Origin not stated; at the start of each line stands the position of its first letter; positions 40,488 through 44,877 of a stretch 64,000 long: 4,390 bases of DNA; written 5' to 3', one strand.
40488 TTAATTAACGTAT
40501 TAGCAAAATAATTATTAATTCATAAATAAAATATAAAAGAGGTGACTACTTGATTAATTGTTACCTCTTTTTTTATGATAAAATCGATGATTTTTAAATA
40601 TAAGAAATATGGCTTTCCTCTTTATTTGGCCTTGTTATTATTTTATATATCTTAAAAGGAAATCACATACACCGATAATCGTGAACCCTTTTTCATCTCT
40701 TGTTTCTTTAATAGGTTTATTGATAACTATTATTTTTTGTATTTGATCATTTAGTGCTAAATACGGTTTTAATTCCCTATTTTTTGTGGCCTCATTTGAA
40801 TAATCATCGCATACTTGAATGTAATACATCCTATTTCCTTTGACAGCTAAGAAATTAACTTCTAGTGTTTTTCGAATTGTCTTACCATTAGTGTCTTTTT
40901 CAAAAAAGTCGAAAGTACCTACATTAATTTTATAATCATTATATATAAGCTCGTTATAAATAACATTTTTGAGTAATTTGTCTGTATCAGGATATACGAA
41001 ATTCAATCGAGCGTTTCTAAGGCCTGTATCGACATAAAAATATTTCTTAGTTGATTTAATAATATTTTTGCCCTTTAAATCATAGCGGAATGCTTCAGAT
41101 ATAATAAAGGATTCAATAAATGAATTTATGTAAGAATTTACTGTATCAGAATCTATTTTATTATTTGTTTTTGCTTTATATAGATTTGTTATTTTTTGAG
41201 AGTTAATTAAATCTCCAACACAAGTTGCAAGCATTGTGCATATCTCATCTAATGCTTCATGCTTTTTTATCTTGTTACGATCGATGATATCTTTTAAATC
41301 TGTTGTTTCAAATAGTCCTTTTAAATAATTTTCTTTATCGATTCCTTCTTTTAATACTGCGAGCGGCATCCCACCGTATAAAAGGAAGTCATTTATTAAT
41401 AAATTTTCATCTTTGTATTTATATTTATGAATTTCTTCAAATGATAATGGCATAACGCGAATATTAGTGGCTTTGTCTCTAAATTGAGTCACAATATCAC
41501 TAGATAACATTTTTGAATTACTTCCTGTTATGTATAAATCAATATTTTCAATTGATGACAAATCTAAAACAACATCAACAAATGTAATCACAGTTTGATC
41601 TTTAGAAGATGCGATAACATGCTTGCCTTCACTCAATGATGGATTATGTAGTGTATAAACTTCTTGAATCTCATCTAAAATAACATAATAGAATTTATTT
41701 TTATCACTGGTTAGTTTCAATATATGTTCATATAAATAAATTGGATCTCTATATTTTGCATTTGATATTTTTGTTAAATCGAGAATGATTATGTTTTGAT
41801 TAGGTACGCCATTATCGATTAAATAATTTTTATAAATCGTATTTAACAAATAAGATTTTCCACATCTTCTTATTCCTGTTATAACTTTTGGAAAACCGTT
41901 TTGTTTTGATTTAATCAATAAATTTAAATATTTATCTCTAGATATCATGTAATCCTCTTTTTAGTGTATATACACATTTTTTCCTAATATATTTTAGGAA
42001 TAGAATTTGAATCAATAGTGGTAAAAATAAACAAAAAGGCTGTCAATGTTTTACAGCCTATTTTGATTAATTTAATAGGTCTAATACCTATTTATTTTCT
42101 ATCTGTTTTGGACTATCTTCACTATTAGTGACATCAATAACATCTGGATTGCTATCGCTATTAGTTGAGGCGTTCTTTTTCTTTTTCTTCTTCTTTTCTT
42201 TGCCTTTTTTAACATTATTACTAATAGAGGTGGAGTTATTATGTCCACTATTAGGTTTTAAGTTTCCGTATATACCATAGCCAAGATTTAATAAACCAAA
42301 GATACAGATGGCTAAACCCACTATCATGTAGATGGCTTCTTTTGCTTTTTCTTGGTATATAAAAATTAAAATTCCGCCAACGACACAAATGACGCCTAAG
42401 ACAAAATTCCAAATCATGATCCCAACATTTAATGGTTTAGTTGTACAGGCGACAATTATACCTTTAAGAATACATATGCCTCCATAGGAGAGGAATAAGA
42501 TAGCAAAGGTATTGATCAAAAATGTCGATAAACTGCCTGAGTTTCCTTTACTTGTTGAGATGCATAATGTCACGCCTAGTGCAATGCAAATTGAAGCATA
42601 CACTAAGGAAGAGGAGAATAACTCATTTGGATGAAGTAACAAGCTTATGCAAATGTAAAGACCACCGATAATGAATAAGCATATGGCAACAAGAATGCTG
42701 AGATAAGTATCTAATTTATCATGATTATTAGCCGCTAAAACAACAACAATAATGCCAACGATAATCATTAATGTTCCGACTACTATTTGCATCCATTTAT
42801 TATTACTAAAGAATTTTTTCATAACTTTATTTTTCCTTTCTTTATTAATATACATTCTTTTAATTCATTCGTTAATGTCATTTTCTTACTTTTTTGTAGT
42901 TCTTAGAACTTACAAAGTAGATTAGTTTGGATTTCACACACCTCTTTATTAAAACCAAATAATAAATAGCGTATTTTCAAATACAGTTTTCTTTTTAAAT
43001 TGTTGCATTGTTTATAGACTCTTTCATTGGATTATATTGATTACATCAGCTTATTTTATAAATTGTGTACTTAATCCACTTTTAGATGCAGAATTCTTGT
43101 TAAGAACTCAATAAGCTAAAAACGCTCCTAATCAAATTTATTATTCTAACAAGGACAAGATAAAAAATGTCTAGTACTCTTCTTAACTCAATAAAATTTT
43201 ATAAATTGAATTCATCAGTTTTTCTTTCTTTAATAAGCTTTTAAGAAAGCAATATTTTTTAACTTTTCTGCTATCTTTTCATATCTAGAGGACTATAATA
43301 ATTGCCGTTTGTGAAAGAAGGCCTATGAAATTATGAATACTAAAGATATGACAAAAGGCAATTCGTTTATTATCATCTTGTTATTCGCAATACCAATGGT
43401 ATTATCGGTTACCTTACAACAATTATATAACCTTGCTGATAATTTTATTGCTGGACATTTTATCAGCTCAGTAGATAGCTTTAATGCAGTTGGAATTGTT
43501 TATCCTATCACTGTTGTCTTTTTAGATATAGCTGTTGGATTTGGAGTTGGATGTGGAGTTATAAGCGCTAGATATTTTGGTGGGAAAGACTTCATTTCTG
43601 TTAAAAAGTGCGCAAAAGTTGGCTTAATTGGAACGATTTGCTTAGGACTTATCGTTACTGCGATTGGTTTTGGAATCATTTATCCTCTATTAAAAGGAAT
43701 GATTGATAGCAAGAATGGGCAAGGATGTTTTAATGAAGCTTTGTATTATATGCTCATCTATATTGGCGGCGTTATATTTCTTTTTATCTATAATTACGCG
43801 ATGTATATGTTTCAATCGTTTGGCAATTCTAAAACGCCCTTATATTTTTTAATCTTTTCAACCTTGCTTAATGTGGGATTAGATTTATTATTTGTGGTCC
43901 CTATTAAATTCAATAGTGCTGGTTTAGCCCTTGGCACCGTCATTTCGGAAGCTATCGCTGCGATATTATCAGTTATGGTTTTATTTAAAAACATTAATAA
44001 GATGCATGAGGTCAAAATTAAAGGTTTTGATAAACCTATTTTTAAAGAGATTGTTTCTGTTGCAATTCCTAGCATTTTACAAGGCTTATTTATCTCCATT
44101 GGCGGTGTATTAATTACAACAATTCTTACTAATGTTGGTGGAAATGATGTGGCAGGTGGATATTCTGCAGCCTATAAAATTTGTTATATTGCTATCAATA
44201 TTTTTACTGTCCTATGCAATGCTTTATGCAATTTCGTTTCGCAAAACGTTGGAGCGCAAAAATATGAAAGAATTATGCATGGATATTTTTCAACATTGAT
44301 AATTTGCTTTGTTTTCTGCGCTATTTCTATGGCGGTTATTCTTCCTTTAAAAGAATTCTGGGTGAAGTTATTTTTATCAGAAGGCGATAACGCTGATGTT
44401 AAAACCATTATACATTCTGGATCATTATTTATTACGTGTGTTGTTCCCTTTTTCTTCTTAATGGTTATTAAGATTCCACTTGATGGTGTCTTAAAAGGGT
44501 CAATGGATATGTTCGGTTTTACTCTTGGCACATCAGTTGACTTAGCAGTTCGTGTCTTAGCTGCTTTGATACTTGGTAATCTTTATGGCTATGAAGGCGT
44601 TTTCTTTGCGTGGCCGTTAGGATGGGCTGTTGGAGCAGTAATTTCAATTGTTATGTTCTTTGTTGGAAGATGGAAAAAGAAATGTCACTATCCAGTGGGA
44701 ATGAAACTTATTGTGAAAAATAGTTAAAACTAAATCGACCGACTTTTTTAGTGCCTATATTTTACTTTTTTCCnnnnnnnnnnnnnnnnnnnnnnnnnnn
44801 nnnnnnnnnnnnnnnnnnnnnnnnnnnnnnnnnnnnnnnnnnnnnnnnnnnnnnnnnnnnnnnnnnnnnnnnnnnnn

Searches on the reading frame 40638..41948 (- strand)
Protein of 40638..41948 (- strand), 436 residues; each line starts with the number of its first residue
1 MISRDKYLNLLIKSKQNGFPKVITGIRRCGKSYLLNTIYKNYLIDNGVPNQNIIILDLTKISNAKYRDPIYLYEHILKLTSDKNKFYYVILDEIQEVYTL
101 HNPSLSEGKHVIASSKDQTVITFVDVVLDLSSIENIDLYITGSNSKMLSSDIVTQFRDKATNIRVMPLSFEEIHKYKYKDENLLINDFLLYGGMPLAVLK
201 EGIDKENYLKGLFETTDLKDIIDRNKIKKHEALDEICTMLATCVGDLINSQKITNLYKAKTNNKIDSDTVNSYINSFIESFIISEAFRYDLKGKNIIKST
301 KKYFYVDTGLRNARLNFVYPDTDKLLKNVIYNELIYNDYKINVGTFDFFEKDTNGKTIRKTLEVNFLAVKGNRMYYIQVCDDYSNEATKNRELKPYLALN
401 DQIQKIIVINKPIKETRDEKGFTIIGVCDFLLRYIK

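Call 4: search_protein_families(library=pfam, proteins=[window:40638-41948:-], max_evalue=0.01)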
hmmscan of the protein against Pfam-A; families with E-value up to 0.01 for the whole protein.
window:40638-41948:- (436 aa): 3 families
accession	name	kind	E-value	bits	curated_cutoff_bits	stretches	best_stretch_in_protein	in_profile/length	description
PF13173.12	AAA_14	-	1.1e-25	90.6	27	1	20-173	4-128/129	AAA domain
PF13635.12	DUF4143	-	5.5e-13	49.4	28.1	1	219-379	2-157/160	Domain of unknown function (DUF4143)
PF01637.24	ATPase_2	-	0.001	19.4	33.2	1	14-140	16-132/225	ATPase domain predominantly from Archaea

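Call 5: search_protein_families(library=padloc, proteins=[window:40638-41948:-], max_evalue=0.01)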
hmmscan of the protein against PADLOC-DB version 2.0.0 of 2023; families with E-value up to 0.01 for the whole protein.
window:40638-41948:- (436 aa): 5 families
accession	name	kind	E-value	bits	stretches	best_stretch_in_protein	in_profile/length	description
PDLC04787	PDC-S01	-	5.9e-95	316.5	2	118-433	102-408/412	-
PDLC04789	PDC-S01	-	1.1e-31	108.2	1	1-349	1-315/375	-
PDLC04790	PDC-S01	-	3.1e-13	47.2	1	184-315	173-299/422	-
PDLC04791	PDC-S01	-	9.1e-12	42.3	1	14-316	15-288/395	-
PDLC04140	mad8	-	0.0009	16.8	0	22-59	31-66/314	mads_8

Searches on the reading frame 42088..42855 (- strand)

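Call 4: search_protein_families(library=pfam, proteins=[window:42088-42855:-], max_evalue=0.01)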
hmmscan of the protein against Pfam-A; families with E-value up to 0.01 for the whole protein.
window:42088-42855:- (255 aa): 2 families
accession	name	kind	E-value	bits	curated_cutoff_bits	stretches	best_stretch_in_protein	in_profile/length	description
PF09586.16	YfhO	-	0.0039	16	28.5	0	122-228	373-478/835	Bacterial membrane protein YfhO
PF10204.14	DuoxA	-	0.0075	15.8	23.3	1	8-53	231-276/279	Dual oxidase maturation factor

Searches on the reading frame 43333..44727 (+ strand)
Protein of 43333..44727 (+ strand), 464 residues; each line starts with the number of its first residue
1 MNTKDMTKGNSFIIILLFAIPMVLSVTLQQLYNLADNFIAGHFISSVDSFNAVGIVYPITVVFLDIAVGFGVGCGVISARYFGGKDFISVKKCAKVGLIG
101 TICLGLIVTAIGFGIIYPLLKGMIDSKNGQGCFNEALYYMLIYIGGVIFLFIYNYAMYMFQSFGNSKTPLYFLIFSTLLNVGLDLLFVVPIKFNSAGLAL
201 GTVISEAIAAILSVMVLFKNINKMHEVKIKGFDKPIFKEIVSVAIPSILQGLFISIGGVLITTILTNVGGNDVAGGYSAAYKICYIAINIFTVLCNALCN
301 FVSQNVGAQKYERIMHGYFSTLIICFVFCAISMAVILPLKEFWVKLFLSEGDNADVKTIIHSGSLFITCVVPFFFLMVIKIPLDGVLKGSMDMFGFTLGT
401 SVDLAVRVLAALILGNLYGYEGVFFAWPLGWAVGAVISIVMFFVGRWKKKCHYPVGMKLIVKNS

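Call 4: search_protein_families(library=pfam, proteins=[window:43333-44727:+], max_evalue=0.01)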
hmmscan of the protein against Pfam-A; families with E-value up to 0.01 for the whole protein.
window:43333-44727:+ (464 aa): 3 families
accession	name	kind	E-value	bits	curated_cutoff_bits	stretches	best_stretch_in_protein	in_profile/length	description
PF01554.23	MatE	-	2.9e-34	118.6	24.9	2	21-184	1-159/161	MatE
PF01943.22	Polysacc_synt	-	6.1e-05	23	28.2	1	137-294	110-261/274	Polysaccharide biosynthesis protein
PF18949.5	DUF5693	-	0.0019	17.2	29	1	135-267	313-429/609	Family of unknown function (DUF5693)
